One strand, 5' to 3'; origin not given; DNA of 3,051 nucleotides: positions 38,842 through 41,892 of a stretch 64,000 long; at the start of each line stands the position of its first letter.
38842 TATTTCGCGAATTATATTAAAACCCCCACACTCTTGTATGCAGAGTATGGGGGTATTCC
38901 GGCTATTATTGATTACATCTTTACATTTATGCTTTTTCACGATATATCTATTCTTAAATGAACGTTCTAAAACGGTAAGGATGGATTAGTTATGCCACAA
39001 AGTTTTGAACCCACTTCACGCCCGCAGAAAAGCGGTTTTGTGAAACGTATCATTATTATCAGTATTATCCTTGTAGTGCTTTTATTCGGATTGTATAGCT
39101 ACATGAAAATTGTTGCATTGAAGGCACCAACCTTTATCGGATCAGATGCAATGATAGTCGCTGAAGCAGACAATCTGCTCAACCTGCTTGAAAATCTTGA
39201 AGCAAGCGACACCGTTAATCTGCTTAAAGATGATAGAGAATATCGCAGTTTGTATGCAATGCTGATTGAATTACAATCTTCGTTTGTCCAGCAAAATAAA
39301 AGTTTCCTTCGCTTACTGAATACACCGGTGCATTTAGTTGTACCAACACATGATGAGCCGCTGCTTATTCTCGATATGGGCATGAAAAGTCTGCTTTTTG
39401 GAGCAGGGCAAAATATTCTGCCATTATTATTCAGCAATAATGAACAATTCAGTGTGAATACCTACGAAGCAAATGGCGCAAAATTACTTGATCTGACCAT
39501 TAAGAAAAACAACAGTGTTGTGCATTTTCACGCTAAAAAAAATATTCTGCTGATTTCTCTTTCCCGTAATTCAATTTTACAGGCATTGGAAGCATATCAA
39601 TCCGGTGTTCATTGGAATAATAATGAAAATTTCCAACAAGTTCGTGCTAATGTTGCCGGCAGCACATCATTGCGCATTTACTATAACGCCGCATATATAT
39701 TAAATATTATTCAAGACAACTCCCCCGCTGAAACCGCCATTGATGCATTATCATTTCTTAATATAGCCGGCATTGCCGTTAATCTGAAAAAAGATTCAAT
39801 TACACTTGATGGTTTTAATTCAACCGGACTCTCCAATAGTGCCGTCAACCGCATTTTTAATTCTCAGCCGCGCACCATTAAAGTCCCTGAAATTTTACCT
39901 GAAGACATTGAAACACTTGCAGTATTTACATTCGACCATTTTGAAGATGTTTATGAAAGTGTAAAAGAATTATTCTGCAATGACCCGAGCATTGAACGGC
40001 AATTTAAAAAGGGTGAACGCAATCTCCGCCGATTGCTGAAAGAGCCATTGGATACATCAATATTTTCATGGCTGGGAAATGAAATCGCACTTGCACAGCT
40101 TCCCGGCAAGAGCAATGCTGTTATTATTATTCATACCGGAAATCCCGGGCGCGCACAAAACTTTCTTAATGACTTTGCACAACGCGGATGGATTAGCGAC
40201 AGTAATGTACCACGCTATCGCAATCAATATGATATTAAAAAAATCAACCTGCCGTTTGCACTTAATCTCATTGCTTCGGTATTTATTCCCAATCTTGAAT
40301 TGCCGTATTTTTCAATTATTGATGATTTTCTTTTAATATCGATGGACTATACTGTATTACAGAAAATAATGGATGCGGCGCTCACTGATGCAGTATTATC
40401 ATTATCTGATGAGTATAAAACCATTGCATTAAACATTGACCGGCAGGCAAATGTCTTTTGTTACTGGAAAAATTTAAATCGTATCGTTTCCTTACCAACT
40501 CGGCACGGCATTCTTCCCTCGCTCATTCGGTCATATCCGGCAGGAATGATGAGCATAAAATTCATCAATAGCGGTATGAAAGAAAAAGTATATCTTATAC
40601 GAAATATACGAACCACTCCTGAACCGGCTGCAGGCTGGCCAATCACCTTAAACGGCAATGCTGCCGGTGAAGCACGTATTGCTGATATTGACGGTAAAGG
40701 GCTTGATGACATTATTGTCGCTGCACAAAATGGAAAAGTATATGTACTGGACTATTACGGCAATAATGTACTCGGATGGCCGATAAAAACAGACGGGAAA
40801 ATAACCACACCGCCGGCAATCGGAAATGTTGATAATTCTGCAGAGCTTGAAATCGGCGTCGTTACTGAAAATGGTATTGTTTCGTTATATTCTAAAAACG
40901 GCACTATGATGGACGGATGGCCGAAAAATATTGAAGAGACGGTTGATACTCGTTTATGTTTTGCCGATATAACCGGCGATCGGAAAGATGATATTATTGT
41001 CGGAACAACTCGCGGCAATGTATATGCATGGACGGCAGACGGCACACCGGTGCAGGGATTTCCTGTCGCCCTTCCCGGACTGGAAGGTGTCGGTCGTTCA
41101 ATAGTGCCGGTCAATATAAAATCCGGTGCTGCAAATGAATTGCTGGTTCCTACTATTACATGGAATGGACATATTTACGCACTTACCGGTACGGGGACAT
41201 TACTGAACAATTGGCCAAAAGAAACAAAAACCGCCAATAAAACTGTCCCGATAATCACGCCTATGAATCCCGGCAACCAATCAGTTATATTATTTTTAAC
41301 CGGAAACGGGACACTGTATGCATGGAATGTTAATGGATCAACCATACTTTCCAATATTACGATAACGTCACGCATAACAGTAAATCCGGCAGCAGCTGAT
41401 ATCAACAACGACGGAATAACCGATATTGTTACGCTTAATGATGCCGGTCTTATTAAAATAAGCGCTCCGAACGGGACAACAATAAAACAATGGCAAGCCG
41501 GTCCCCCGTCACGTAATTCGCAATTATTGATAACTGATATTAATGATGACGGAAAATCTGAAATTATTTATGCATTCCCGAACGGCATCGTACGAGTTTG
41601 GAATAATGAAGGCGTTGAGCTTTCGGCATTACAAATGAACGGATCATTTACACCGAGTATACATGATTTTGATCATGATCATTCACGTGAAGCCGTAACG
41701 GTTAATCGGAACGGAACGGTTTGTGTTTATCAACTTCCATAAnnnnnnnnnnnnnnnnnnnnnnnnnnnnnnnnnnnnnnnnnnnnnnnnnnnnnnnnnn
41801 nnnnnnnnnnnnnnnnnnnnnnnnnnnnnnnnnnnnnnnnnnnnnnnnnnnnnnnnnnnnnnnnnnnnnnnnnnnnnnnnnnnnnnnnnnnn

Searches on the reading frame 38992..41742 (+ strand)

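Call 10: search_protein_families(library=pfam, proteins=[window:38992-41742:+], max_evalue=0.01)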
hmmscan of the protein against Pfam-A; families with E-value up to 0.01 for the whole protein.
window:38992-41742:+ (916 aa): 8 families
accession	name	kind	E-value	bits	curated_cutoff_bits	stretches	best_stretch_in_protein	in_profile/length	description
PF11832.13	DUF3352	-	1.1e-19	70.9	26.8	2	140-373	138-369/536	Protein of unknown function (DUF3352)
PF13517.12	FG-GAP_3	-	6e-13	49.6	26.9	1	771-813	16-60/61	FG-GAP-like repeat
PF25292.1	Beta-prop_CGLA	-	6.8e-13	49.2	26.8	2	546-593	19-66/316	Lambda-carrageenase beta-propeller domain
PF01839.29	FG-GAP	-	8.3e-12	45.2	22.1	0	654-676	4-26/37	FG-GAP repeat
PF13570.13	Beta-prop_ACSF4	-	2.1e-10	40.9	133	1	574-794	106-303/329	Beta-alanine-activating enzyme, beta-propeller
PF14783.12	BBS2_Mid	-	1.1e-07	32.3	27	1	563-677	4-105/108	Ciliary BBSome complex subunit 2, middle region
PF23743.1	Beta-prop_BBS7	-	3.2e-05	23.8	27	0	623-732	189-298/299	BBS7 beta-propeller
PF15907.11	Itfg2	-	0.0012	18.6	27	0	834-873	67-106/330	Integrin-alpha FG-GAP repeat-containing protein 2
